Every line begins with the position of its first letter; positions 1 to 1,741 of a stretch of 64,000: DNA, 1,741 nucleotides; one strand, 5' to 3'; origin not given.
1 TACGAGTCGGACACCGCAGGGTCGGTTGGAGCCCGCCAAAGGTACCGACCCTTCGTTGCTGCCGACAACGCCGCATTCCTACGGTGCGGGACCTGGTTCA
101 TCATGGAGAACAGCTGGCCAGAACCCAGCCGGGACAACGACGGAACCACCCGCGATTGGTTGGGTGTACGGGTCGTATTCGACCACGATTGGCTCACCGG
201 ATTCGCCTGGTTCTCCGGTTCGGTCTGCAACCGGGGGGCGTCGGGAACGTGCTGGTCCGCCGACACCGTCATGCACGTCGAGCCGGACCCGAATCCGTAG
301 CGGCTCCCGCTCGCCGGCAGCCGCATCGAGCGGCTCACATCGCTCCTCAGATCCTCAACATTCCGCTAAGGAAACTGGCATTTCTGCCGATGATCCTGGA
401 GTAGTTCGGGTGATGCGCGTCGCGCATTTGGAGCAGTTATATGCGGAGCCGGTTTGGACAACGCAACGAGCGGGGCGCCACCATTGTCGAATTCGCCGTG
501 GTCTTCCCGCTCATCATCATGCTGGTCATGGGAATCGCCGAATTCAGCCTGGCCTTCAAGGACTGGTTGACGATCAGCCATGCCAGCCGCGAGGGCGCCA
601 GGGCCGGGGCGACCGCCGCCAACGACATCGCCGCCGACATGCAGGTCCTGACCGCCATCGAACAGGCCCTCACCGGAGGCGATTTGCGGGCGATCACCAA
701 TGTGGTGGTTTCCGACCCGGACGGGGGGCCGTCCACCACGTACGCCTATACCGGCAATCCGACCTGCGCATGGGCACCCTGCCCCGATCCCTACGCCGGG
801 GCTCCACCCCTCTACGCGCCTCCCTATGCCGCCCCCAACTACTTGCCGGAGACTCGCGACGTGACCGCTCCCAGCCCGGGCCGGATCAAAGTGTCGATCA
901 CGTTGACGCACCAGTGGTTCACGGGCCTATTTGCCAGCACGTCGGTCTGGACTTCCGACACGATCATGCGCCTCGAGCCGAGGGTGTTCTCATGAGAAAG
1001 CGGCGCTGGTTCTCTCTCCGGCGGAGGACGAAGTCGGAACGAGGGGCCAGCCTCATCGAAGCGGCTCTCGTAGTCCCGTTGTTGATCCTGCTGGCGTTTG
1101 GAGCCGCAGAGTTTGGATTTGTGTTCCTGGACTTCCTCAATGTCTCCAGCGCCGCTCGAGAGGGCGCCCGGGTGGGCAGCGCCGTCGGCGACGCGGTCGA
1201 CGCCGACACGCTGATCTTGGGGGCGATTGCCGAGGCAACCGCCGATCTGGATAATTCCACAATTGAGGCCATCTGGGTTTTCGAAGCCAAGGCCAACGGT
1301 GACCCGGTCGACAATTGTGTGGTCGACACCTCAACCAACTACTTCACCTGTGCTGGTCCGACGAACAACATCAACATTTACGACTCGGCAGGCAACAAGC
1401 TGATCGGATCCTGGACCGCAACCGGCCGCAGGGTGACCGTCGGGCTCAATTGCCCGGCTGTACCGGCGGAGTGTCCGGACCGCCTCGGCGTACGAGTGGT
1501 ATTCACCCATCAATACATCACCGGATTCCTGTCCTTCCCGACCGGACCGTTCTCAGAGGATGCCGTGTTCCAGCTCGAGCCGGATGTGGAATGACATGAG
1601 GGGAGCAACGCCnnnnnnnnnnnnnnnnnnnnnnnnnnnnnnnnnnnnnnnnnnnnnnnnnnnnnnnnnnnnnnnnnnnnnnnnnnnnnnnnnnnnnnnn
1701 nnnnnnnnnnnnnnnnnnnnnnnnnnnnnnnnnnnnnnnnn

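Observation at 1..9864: Tandem amplification of Tad minor-pilin modules (at least 7 TadE-like and 4 TadG-like genes) with no core Tad machinery in the window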

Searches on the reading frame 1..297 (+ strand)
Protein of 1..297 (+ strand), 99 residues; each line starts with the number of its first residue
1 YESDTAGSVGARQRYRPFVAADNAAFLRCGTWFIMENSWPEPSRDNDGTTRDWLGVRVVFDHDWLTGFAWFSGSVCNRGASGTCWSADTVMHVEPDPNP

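Call 6: search_protein_families(library=pfam, max_evalue=0.01, proteins=[window:1-297:+])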
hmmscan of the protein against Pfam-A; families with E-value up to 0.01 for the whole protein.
window:1-297:+ (99 aa): 0 families

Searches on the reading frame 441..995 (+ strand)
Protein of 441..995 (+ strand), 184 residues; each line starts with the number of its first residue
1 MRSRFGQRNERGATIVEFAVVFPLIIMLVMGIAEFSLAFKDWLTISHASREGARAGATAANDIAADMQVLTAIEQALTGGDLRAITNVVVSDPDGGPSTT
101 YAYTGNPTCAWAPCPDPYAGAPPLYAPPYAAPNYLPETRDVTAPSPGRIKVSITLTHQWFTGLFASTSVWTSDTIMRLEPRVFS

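Call 6: search_protein_families(library=pfam, max_evalue=0.01, proteins=[window:441-992:+])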
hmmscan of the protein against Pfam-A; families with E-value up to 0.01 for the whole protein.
window:441-992:+ (184 aa): 1 family
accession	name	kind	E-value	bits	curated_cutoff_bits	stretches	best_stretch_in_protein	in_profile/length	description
PF07811.17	TadE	-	1.8e-14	54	22.9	1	12-54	1-43/43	TadE-like protein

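Call 8: find_encoding_contigs(protein=window:441-995:+, flank=10000, max_places=6)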
Protein window:441-995:+ (184 aa): 1 contig read that carries it; 1 place shown.
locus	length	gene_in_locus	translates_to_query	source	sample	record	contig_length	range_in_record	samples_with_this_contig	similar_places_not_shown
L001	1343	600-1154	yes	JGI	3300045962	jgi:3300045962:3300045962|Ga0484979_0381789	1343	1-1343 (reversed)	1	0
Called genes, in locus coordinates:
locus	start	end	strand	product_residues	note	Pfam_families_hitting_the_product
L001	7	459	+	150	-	-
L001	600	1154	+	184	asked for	PF07811:TadE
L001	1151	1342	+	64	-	?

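Call 23: search_protein_families(library=ncbifam, max_evalue=0.01, proteins=[window:441-992:+])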
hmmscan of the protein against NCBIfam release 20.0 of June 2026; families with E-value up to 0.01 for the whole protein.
window:441-992:+ (184 aa): 0 families

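Call 80: search_protein_families(library=pfam, max_evalue=0.001, proteins=[L001:7-456:+])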
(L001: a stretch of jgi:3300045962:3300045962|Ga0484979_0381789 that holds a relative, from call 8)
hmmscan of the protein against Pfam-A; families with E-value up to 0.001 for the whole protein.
L001:7-456:+ (150 aa): 0 families

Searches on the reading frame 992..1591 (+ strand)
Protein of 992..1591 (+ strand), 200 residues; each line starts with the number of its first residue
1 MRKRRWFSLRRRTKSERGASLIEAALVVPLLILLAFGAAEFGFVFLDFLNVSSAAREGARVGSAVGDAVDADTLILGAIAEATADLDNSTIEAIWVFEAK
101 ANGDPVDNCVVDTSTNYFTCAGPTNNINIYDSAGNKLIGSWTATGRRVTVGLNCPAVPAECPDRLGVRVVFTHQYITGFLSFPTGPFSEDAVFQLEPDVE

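Call 6: search_protein_families(library=pfam, max_evalue=0.01, proteins=[window:992-1591:+])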
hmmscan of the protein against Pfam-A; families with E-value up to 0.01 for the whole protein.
window:992-1591:+ (200 aa): 1 family
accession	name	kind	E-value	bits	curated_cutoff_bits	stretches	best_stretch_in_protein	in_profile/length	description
PF07811.17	TadE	-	5.3e-12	46.1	22.9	1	18-60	1-43/43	TadE-like protein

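Call 23: search_protein_families(library=ncbifam, max_evalue=0.01, proteins=[window:992-1591:+])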
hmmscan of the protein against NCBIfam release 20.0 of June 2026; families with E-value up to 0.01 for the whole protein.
window:992-1591:+ (200 aa): 1 family
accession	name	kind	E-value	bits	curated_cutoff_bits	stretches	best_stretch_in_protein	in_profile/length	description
NF041390.1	TadE_Rv3655c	subfamily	0.00052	20.5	40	1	22-92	1-70/101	TadE family type IV pilus minor pilin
